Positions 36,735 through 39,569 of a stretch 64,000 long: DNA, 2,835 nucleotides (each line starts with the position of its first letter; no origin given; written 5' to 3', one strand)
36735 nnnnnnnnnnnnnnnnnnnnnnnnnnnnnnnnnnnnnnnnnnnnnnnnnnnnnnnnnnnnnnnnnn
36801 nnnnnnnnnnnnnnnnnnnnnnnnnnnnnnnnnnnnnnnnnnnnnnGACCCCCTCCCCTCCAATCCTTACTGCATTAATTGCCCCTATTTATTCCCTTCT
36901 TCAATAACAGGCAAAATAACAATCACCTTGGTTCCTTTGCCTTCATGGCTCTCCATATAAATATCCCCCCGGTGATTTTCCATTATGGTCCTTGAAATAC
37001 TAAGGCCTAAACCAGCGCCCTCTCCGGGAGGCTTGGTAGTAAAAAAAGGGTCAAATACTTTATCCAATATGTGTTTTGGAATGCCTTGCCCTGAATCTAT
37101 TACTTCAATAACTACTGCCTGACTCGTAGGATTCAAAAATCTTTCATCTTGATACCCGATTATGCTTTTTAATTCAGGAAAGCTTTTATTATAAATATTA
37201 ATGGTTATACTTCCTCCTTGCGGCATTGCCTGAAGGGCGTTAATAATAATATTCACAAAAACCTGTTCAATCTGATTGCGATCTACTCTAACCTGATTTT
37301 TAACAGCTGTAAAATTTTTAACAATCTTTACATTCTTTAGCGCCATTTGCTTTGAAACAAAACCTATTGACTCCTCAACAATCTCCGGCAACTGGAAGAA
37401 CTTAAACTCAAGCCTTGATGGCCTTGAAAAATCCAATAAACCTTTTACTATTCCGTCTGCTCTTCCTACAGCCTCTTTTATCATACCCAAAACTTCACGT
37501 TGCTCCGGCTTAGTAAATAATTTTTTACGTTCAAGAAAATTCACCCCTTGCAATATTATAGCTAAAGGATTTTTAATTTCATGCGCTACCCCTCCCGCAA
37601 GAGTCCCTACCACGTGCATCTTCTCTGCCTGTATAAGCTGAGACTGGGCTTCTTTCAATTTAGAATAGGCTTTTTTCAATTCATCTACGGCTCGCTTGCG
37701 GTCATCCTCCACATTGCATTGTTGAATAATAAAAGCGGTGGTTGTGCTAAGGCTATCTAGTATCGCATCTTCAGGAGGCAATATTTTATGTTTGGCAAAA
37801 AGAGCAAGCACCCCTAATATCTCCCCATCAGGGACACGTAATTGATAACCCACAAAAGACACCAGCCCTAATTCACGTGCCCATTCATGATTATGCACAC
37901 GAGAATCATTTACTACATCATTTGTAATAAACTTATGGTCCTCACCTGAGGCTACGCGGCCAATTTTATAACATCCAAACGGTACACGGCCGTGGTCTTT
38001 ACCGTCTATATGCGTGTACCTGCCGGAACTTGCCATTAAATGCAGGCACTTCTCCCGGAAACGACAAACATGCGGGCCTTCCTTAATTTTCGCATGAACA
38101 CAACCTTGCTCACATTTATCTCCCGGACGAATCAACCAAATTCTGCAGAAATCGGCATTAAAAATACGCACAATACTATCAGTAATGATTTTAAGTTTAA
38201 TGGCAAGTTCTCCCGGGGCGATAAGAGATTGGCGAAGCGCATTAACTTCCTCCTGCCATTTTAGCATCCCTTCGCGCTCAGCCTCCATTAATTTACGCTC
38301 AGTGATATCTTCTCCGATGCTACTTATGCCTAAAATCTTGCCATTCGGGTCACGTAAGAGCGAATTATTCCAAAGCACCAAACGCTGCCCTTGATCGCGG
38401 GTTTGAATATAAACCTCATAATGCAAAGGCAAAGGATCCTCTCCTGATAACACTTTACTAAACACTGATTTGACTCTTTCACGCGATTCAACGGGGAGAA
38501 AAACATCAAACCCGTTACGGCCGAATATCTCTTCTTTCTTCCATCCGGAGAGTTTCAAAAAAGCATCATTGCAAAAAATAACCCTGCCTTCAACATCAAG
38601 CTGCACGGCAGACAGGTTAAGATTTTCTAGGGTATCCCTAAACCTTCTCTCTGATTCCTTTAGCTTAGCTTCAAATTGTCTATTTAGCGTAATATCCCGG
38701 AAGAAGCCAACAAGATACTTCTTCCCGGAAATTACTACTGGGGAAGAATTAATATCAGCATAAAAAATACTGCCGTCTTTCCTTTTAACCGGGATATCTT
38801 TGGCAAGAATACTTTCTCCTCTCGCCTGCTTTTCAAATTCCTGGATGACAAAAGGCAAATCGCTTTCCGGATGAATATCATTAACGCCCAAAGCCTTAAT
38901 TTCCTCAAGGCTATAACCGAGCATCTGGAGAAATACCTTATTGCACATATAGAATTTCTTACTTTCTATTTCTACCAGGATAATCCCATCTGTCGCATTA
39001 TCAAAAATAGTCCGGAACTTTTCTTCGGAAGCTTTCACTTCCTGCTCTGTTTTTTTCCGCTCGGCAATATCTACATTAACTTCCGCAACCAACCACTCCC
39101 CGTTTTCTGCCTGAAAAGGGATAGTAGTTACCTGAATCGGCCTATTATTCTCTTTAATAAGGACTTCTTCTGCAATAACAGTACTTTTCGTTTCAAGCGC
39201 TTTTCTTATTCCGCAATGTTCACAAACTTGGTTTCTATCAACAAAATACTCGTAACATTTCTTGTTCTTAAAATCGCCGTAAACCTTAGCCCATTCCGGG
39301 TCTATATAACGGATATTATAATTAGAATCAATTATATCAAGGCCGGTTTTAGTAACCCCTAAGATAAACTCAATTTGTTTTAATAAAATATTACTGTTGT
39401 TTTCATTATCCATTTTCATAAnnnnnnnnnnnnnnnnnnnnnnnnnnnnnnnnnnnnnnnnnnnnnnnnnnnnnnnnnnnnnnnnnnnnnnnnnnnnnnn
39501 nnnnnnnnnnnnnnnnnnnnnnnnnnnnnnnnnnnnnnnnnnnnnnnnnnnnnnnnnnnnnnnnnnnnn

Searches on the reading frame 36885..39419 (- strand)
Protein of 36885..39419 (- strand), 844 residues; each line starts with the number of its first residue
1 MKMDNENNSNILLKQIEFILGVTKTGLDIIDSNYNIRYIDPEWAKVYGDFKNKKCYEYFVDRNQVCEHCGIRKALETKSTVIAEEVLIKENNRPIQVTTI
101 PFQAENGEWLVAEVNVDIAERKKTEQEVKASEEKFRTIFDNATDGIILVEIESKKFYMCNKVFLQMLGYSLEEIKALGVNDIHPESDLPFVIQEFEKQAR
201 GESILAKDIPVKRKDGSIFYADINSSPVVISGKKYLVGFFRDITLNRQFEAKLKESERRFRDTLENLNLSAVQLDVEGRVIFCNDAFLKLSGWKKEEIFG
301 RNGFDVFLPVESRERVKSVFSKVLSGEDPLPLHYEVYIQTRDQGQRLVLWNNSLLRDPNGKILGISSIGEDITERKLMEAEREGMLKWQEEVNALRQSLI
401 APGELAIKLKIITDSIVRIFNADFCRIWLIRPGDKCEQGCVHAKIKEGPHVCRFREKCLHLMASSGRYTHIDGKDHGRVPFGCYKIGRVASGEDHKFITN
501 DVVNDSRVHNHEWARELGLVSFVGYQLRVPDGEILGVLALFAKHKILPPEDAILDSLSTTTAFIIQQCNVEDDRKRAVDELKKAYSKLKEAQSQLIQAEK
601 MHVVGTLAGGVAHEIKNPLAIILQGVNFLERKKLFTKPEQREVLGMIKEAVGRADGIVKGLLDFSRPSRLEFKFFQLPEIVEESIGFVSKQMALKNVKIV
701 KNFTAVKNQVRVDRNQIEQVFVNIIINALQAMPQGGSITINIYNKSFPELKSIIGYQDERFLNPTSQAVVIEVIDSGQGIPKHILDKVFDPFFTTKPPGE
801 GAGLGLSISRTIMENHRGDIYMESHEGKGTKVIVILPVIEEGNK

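Call 18: search_protein_families(library=pfam, proteins=[window:36885-39419:-], max_evalue=0.0001)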
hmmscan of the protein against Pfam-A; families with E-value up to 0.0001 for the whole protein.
window:36885-39419:- (844 aa): 9 families
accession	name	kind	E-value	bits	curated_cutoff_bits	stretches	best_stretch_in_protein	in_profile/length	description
PF08448.16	PAS_4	-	1.3e-27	96.6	23.1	2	264-376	1-109/110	PAS fold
PF13426.13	PAS_9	-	2.6e-26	92.3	27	2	274-374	7-103/103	PAS domain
PF00989.32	PAS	-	7.5e-24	84.4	22.6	2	259-372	2-113/113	PAS fold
PF02518.31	HATPase_c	-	2.3e-23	83.2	26.4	1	713-838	2-109/111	Histidine kinase-, DNA gyrase B-, and HSP90-like ATPase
PF08447.18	PAS_3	-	3.1e-16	59.9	25.6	2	280-366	1-86/89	PAS fold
PF13188.13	PAS_8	-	2.9e-15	56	21.8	1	133-187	1-55/65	PAS domain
PF00512.31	HisKA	-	2.3e-10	40.8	26.9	1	606-667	4-63/66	His Kinase A (phospho-acceptor) domain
PF13185.12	GAF_2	-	4.3e-07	30.6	28.6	1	409-566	8-136/136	GAF domain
PF01590.32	GAF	-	5.5e-05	24.2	22.4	0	409-557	6-125/133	GAF domain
